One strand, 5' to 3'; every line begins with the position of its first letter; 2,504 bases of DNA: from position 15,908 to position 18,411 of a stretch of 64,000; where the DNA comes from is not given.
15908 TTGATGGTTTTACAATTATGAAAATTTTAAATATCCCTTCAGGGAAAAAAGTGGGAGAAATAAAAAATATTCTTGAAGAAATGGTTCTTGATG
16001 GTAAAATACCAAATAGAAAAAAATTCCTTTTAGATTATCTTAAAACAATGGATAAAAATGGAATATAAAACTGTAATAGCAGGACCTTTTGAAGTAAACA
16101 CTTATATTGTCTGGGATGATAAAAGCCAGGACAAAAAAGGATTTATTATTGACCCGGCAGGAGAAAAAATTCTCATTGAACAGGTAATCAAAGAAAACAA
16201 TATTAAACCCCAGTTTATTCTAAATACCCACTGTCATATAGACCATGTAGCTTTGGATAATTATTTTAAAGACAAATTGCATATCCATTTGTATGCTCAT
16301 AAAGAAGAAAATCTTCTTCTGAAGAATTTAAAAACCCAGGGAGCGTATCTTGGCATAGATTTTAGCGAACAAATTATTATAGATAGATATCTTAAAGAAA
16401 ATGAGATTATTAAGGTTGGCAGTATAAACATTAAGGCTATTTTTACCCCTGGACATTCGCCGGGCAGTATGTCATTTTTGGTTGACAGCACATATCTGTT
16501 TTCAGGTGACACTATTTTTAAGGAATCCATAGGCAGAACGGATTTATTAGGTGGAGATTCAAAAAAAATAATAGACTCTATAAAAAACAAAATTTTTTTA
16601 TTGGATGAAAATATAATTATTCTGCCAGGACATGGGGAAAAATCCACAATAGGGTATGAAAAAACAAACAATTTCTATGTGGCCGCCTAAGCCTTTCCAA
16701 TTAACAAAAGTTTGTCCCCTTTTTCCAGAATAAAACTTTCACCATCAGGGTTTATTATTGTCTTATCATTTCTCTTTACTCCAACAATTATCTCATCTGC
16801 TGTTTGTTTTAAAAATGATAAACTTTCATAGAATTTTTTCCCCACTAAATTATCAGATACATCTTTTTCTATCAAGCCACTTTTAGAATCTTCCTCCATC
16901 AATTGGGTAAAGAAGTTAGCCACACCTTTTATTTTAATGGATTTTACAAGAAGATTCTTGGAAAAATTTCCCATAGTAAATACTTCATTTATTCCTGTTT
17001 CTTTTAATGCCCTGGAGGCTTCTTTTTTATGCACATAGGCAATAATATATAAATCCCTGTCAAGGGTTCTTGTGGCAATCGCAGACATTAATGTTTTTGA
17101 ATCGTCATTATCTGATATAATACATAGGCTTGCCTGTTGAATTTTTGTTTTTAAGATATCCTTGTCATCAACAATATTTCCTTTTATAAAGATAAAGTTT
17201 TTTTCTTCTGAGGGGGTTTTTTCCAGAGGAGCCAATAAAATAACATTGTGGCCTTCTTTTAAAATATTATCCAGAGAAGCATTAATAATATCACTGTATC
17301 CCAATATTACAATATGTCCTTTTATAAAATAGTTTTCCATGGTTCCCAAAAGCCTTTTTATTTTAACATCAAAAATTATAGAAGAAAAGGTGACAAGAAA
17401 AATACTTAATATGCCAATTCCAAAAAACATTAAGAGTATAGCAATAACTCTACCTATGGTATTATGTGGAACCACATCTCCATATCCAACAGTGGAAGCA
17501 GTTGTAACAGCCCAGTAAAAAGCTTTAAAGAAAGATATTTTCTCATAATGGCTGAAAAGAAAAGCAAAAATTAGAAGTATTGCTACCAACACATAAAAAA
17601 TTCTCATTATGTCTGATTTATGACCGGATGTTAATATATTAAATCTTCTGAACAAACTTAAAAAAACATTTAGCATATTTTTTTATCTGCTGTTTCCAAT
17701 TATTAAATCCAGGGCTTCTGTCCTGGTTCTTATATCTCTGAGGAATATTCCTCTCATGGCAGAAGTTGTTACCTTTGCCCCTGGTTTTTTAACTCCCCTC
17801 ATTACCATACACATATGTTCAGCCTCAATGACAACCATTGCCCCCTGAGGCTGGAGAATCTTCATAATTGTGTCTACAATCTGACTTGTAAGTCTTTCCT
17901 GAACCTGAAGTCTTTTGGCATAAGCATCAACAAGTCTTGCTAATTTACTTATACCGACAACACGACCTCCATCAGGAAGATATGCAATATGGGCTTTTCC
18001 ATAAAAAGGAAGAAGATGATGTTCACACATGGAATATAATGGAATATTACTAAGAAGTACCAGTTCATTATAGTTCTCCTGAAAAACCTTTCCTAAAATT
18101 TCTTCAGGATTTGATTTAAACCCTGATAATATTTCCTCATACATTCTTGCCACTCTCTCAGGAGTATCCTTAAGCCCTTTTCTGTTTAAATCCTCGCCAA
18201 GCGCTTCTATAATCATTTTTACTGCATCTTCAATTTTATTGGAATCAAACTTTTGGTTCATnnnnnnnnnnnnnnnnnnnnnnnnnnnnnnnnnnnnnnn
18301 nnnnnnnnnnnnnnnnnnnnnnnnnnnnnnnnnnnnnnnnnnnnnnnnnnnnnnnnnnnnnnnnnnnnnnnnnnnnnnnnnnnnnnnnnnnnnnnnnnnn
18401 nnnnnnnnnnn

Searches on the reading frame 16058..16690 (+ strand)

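Call 38: search_protein_families(library=pfam, proteins=[window:16058-16690:+], max_evalue=0.0001)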
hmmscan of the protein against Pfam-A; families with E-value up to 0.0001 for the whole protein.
window:16058-16690:+ (210 aa): 1 family
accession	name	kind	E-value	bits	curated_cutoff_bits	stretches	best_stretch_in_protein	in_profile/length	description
PF00753.33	Lactamase_B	-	5.3e-22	79.2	22.7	1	9-192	2-196/196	Metallo-beta-lactamase superfamily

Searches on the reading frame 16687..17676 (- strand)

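Call 10: search_protein_families(library=pfam, proteins=[window:16687-17676:-], max_evalue=0.001)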
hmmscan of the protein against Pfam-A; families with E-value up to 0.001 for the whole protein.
window:16687-17676:- (329 aa): 6 families
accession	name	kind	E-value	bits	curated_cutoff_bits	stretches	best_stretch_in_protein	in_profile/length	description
PF07885.22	Ion_trans_2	-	5.4e-18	65.1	22.5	1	31-101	3-77/79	Ion channel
PF02254.24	TrkA_N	-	2.3e-09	38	23.8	1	122-233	1-114/116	TrkA-N domain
PF02080.26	TrkA_C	-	8.9e-08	32.4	27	1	274-328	9-59/71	TrkA-C domain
PF06241.17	Castor_Poll_mid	-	3.3e-07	30.7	26.7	1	241-328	6-89/104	Castor and Pollux, part of voltage-gated ion channel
PF00520.37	Ion_trans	-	1.9e-05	24.4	25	1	22-101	128-233/241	Ion transport protein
PF22614.2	Slo-like_RCK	-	0.0008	19.5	24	0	140-193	31-90/119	Calcium-activated potassium channel slowpoke-like RCK domain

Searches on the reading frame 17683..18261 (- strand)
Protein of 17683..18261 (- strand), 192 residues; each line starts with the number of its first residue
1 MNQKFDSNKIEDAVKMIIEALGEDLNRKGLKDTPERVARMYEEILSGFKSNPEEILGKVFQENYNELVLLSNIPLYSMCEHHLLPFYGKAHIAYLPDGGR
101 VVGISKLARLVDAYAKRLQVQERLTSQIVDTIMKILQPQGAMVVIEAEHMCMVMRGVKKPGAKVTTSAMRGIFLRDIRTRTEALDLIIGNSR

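Call 10: search_protein_families(library=pfam, proteins=[window:17683-18261:-], max_evalue=0.001)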
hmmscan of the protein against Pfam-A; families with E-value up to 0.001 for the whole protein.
window:17683-18261:- (192 aa): 2 families
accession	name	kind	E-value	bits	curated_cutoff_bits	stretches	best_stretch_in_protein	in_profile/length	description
PF01227.27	GTP_cyclohydroI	-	2e-77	259.1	27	1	10-187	1-178/179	GTP cyclohydrolase I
PF14489.11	QueF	-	0.00081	20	27.3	0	85-143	1-58/81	QueF-like protein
